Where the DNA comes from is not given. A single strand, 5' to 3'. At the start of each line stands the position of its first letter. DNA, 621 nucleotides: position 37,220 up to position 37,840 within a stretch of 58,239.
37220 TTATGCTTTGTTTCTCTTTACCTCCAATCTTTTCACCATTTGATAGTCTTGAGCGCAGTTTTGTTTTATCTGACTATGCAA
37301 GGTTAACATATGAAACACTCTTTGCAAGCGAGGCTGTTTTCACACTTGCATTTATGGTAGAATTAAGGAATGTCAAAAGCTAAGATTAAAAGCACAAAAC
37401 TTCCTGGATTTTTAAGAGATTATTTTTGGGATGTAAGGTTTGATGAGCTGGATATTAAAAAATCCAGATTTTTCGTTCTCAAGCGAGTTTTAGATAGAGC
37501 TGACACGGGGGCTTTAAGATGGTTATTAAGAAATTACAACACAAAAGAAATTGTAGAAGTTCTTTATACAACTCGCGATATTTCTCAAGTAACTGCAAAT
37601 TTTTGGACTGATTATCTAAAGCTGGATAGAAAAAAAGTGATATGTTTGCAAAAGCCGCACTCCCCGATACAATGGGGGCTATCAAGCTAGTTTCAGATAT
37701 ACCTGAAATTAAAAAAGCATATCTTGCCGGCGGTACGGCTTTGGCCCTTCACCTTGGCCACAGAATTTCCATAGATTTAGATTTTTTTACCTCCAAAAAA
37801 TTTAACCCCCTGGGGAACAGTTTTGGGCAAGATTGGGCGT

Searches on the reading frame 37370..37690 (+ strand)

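Call 51: search_protein_families(library=pfam, proteins=[window:37370-37690:+], max_evalue=1)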
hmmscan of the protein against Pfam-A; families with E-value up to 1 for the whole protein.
window:37370-37690:+ (106 aa): 1 family
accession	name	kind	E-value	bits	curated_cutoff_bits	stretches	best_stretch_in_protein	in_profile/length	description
PF21956.1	DUF6922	-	2.4e-13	49.8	27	1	15-65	2-52/52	Family of unknown function (DUF6922)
